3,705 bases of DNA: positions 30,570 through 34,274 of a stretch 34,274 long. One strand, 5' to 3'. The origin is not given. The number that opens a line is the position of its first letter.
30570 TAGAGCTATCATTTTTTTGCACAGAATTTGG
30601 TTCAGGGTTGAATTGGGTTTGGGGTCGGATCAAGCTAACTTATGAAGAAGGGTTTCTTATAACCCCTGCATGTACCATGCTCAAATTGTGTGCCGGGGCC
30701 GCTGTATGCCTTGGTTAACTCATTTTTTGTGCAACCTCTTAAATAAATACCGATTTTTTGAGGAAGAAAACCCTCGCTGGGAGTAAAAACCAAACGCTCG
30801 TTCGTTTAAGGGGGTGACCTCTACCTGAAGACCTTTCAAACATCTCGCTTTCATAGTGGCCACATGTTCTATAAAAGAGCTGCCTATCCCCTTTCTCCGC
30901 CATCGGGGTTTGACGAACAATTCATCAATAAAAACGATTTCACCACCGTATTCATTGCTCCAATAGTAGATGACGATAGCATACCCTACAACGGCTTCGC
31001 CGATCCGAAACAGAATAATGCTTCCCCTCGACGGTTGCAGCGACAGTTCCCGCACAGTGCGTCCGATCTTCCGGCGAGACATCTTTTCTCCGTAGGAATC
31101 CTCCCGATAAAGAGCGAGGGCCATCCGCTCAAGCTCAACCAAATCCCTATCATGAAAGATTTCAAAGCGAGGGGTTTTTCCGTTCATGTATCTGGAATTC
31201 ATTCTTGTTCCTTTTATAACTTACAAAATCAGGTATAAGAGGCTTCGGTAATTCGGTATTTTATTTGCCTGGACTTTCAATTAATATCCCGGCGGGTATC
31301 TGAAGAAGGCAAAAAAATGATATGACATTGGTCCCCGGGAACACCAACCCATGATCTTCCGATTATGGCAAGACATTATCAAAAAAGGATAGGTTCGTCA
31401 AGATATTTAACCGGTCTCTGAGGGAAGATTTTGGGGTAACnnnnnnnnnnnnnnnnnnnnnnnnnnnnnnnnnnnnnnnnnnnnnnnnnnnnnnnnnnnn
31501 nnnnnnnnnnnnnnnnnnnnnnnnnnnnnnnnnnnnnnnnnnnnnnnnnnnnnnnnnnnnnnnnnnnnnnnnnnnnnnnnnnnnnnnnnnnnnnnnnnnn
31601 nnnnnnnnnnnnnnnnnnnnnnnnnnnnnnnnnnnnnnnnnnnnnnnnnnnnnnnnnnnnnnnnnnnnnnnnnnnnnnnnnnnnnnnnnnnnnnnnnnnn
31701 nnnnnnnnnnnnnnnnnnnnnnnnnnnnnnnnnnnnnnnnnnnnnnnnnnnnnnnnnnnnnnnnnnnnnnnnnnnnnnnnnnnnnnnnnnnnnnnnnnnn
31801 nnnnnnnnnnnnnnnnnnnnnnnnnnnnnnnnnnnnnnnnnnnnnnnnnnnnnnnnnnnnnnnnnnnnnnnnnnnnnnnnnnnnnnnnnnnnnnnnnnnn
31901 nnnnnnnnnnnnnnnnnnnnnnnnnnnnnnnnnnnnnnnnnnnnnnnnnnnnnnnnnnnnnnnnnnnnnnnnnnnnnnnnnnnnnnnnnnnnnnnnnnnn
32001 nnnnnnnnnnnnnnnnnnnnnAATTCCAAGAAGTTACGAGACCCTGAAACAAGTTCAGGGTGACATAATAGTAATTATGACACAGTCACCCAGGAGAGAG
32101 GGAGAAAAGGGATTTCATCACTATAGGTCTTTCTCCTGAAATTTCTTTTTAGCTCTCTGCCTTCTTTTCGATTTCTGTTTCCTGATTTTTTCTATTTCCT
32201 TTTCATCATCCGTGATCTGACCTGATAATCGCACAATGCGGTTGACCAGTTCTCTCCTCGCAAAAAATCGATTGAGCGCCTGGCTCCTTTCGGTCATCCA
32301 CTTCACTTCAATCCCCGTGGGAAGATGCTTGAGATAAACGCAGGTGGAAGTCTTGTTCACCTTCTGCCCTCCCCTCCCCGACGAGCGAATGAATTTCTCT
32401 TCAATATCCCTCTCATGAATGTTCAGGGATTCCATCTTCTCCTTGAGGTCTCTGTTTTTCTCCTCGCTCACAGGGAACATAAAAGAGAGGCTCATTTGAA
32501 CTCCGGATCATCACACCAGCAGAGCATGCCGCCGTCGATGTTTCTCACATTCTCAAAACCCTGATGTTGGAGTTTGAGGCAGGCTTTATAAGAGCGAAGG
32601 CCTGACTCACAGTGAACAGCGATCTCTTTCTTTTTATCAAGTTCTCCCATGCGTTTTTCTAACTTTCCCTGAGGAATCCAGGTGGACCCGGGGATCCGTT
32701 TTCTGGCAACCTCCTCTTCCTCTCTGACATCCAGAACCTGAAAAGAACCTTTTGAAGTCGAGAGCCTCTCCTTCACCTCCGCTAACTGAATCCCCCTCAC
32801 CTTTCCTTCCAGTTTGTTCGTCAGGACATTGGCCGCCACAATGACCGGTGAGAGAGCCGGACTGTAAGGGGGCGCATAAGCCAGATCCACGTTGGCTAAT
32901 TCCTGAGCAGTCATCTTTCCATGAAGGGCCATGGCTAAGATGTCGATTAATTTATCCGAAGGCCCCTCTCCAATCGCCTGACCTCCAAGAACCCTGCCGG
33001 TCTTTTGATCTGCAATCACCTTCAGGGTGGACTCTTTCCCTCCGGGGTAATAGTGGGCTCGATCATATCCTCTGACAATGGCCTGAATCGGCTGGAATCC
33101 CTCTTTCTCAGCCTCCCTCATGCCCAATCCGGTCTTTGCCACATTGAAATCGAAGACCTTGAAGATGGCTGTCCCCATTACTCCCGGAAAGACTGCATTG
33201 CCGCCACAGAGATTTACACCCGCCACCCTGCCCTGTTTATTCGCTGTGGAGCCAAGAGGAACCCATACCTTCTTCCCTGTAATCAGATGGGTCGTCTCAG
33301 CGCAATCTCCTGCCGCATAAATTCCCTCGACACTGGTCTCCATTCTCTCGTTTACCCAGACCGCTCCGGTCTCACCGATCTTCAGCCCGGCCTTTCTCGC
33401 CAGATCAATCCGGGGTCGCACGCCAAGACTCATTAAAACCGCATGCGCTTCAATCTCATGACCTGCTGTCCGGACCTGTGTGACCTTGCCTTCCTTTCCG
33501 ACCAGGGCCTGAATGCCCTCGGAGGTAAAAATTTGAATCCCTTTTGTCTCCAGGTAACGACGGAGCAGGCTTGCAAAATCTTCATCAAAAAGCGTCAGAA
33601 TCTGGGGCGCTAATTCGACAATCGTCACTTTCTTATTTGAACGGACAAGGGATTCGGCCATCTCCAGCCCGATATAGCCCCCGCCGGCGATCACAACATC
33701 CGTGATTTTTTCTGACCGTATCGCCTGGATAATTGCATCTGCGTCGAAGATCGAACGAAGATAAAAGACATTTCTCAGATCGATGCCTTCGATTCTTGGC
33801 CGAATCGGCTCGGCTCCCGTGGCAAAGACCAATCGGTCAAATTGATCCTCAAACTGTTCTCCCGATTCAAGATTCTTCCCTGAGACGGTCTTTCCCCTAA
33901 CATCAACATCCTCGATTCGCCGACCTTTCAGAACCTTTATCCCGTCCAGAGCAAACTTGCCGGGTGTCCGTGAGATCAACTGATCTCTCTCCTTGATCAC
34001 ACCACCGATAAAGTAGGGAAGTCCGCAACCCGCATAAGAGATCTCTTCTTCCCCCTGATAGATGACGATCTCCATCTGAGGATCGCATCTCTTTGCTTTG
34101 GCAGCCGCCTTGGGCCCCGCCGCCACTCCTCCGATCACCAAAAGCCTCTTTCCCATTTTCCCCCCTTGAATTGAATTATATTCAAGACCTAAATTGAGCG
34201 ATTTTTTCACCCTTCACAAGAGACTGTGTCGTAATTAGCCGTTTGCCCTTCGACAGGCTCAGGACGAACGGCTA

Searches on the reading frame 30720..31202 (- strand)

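Call 10: search_protein_families(library=pfam, proteins=[window:30720-31202:-])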
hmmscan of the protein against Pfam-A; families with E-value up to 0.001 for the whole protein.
window:30720-31202:- (160 aa): 3 families
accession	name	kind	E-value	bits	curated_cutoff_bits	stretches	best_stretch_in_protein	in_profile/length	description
PF00583.31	Acetyltransf_1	-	9.8e-13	48.8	20.7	1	50-145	24-116/116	Acetyltransferase (GNAT) family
PF13508.13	Acetyltransf_7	-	5.8e-11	43.1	27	1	63-146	6-83/84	Acetyltransferase (GNAT) domain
PF13673.13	Acetyltransf_10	-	1.6e-06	28.6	23.6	1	83-151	52-113/128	Acetyltransferase (GNAT) domain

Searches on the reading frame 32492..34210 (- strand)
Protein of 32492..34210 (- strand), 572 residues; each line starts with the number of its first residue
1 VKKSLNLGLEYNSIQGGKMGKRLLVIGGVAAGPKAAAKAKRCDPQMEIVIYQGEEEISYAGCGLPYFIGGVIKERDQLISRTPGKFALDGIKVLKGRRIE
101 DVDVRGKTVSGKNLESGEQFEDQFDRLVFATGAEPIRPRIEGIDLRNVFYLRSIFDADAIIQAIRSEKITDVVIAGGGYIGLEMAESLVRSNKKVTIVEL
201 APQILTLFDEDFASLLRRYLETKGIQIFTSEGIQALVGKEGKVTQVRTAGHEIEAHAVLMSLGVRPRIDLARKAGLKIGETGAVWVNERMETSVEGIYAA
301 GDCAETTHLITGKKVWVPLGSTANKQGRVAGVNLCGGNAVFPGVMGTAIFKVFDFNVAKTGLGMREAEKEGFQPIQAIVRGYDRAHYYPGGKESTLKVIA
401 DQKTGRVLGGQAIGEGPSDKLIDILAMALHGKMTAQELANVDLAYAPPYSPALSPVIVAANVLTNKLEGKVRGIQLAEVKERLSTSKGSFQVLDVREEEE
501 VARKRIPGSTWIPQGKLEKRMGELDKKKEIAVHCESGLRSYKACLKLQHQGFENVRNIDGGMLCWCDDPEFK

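Call 10: search_protein_families(library=pfam, proteins=[window:32492-34210:-])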
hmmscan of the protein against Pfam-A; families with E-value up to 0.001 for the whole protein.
window:32492-34210:- (572 aa): 7 families
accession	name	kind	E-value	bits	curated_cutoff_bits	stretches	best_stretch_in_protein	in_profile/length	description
PF07992.20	Pyr_redox_2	-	2.5e-60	204.8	26.1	1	22-323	2-287/291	Pyridine nucleotide-disulphide oxidoreductase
PF00070.33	Pyr_redox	-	8.1e-22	78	22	1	172-248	2-79/82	Pyridine nucleotide-disulphide oxidoreductase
PF02852.28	Pyr_redox_dim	-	5.5e-17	62.4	25.3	1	349-453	3-106/110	Pyridine nucleotide-disulphide oxidoreductase, dimerisation domain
PF00581.25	Rhodanese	-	2.9e-16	60.2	22.2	1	477-566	3-100/102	Rhodanese-like domain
PF13738.12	Pyr_redox_3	-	4.7e-10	39.6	30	1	168-301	163-305/305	Pyridine nucleotide-disulphide oxidoreductase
PF01266.30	DAO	-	3.5e-08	33.8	27.9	0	209-287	148-231/353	FAD dependent oxidoreductase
PF03486.20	HI0933_like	-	0.0006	19.8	50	0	171-204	2-35/244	HI0933-like protein Rossmann domain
